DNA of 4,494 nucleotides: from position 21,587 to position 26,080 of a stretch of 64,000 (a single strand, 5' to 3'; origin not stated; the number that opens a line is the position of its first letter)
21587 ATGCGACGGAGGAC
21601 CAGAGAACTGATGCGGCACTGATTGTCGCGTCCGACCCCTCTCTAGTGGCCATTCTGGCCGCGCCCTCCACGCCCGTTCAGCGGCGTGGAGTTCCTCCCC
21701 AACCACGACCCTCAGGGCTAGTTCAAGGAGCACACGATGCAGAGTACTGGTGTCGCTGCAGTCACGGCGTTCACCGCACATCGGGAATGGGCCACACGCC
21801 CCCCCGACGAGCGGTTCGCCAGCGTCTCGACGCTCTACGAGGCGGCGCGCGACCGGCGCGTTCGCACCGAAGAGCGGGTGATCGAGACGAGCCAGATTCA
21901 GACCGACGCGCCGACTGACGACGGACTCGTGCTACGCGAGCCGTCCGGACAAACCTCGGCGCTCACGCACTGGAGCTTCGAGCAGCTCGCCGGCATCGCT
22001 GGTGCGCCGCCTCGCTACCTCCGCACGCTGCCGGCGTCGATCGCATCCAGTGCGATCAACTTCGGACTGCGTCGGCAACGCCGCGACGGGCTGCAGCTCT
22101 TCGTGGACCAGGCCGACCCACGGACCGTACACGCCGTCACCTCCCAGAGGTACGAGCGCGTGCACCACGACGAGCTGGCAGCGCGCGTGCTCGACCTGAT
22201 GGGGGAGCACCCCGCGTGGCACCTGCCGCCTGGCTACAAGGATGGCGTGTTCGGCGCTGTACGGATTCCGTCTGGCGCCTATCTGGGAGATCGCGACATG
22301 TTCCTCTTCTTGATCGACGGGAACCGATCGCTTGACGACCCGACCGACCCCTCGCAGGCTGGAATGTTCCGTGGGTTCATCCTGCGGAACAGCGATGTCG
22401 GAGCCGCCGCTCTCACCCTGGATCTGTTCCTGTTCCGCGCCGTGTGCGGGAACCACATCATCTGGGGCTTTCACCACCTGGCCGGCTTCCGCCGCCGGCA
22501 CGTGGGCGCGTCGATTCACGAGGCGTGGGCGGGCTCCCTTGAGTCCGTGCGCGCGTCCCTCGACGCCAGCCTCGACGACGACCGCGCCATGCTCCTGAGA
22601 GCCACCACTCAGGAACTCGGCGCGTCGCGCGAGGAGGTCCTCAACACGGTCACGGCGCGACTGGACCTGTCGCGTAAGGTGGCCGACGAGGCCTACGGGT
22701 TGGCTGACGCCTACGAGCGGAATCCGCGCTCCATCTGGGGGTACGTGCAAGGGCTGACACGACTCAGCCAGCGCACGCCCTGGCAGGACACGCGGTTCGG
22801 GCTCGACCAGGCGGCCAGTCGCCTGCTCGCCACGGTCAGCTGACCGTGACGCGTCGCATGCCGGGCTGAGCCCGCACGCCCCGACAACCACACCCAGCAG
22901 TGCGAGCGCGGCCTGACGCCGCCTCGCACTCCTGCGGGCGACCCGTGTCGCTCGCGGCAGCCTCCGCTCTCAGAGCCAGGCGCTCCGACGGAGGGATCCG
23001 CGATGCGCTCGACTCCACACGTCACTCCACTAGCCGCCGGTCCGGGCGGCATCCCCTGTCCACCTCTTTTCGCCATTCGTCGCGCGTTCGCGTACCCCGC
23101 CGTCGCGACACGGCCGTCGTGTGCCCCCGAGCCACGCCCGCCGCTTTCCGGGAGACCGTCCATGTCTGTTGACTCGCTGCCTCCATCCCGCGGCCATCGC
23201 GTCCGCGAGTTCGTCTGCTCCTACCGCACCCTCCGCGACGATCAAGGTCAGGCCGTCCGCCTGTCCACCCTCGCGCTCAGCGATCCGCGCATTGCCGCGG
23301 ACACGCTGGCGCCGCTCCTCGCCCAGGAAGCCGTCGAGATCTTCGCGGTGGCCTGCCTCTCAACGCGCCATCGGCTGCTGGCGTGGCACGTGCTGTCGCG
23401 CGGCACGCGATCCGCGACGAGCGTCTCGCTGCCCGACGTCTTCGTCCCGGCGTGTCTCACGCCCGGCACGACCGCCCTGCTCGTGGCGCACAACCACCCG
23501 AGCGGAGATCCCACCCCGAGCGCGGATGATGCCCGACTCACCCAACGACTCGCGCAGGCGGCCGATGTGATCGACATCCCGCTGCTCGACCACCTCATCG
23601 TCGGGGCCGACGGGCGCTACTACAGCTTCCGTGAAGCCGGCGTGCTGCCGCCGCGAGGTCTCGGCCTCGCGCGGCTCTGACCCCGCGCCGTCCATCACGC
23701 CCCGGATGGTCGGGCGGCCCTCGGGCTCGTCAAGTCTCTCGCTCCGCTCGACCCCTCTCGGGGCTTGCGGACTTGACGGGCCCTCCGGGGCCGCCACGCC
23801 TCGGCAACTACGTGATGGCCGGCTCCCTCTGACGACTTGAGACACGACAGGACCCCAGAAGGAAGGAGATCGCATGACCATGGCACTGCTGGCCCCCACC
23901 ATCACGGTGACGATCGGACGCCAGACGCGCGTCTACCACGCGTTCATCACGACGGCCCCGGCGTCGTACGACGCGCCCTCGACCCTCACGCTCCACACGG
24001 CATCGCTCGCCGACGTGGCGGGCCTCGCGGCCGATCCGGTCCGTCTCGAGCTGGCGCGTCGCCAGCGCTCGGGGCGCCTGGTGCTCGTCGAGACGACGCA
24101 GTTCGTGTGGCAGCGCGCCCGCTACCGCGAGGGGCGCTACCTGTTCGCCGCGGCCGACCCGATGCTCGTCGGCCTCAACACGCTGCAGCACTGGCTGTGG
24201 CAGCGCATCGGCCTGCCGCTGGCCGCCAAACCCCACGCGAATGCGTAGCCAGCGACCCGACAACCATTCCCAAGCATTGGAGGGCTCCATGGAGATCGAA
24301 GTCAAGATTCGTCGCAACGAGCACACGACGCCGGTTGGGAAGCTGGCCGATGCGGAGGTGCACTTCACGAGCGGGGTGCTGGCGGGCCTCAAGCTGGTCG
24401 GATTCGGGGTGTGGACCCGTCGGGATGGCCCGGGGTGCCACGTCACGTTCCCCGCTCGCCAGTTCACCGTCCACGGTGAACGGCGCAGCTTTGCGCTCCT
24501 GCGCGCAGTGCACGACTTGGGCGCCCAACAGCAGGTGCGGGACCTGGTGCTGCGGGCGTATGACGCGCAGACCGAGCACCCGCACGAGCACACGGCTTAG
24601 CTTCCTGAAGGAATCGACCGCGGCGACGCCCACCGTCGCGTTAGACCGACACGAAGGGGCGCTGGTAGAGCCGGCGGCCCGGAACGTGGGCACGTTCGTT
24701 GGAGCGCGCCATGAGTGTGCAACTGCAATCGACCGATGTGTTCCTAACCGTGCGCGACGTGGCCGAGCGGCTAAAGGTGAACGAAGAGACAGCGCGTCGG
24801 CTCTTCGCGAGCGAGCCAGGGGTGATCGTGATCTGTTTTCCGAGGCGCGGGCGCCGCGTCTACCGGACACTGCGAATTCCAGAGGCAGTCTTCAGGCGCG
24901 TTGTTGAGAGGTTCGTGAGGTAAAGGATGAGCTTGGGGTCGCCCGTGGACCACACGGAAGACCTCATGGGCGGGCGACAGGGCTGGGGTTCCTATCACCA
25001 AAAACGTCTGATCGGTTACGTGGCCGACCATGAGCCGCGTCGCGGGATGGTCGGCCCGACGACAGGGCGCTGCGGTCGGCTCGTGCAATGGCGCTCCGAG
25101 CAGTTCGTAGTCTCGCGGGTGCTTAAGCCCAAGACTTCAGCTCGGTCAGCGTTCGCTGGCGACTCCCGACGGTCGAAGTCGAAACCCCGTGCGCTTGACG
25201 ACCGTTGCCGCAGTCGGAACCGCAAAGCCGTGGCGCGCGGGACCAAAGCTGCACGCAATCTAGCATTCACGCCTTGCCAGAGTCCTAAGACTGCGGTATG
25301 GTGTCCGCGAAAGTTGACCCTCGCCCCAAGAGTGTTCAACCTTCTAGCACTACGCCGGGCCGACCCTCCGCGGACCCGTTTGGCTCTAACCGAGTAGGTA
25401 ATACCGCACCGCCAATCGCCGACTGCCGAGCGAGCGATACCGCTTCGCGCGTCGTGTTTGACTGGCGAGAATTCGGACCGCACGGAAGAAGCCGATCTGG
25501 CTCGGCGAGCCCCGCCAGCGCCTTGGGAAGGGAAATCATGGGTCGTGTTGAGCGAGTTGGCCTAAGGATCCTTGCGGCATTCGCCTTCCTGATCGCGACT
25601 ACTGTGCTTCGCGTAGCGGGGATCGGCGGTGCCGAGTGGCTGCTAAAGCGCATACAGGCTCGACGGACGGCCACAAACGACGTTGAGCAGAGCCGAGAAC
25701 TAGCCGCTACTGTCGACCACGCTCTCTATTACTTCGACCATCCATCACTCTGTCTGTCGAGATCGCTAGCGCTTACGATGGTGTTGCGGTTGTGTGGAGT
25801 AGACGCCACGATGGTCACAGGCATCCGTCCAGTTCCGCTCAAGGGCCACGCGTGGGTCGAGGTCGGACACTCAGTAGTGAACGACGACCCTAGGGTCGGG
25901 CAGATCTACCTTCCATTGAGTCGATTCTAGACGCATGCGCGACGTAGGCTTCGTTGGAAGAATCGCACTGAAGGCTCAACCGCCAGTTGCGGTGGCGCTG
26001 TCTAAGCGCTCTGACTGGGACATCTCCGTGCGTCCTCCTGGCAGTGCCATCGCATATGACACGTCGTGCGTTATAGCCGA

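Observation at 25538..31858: Six-gene lasso-peptide cluster (B2-C-A-B1-FtsX permease-HExxH protein) on an integrative island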

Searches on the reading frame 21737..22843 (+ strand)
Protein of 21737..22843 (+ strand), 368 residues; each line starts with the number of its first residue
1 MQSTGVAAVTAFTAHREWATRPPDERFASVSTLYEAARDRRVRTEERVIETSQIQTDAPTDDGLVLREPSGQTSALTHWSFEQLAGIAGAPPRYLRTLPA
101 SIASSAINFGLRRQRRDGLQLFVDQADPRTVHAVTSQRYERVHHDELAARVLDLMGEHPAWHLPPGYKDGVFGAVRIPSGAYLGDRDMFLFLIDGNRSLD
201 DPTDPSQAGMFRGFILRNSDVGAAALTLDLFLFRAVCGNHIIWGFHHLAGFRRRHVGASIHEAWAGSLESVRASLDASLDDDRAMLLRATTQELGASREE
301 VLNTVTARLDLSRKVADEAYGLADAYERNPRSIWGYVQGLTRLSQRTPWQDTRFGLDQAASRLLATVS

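Call 54: search_protein_families(library=pfam, proteins=[window:21737-22843:+], max_evalue=0.001)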
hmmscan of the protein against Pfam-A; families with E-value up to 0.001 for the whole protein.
window:21737-22843:+ (368 aa): 1 family
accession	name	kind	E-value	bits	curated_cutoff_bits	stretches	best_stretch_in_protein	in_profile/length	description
PF06067.16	DUF932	-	3.1e-05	24.3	23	1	214-327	66-180/227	Domain of unknown function (DUF932)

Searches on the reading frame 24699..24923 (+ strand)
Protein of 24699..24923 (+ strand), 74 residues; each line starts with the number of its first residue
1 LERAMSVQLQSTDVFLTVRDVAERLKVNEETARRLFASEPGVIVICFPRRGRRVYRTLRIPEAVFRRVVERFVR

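Call 87: search_protein_families(library=pfam, proteins=[window:24699-24923:+], max_evalue=0.01)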
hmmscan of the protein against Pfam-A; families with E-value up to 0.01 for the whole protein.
window:24699-24923:+ (74 aa): 2 families
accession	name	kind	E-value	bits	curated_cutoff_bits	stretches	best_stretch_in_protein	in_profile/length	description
PF12728.13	HTH_17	-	0.00012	22.7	27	1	15-70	1-48/51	Helix-turn-helix domain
PF13542.12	HTH_Tnp_ISL3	-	0.0057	16.5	27.4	1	9-36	22-47/51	Helix-turn-helix domain of transposase family ISL3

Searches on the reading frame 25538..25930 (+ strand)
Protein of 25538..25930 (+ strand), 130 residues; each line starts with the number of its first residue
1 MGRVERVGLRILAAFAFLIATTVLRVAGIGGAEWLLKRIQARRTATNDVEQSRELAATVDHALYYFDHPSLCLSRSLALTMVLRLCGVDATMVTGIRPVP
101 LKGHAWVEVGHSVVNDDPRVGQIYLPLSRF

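Call 3: search_protein_families(library=pfam, proteins=[window:25538-25930:+], max_evalue=0.01)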
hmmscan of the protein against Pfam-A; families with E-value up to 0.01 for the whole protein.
window:25538-25930:+ (130 aa): 2 families
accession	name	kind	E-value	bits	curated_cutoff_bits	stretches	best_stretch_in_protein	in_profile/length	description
PF13471.12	Transglut_core3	-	1.7e-19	70.3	26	1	35-127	21-115/117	Transglutaminase-like superfamily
PF01841.26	Transglut_core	-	0.00034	21.3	23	1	34-109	24-96/108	Transglutaminase-like superfamily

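Call 4: search_protein_families(library=ncbifam, proteins=[window:25538-25930:+], max_evalue=0.01)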
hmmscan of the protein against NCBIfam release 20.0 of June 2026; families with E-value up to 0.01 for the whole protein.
window:25538-25930:+ (130 aa): 1 family
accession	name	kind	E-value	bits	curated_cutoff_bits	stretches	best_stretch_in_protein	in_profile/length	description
NF033537.1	lasso_biosyn_B2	equivalog_domain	2.2e-19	70.1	33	1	9-128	4-130/132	lasso peptide biosynthesis B2 protein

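Call 83: search_solved_structures(query=window:25538-25930:+, max_evalue=1, show_alignments=1)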
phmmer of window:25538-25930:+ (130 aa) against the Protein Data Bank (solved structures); distinct sequences matched with E-value up to 1: 2.
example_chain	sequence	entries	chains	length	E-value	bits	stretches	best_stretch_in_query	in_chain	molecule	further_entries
6yfh_AA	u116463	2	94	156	0.36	14.3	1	66-107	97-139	coat protein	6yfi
8q6o_E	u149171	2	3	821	0.53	13.7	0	33-81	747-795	Maternal DNA replication licensing factor mcm6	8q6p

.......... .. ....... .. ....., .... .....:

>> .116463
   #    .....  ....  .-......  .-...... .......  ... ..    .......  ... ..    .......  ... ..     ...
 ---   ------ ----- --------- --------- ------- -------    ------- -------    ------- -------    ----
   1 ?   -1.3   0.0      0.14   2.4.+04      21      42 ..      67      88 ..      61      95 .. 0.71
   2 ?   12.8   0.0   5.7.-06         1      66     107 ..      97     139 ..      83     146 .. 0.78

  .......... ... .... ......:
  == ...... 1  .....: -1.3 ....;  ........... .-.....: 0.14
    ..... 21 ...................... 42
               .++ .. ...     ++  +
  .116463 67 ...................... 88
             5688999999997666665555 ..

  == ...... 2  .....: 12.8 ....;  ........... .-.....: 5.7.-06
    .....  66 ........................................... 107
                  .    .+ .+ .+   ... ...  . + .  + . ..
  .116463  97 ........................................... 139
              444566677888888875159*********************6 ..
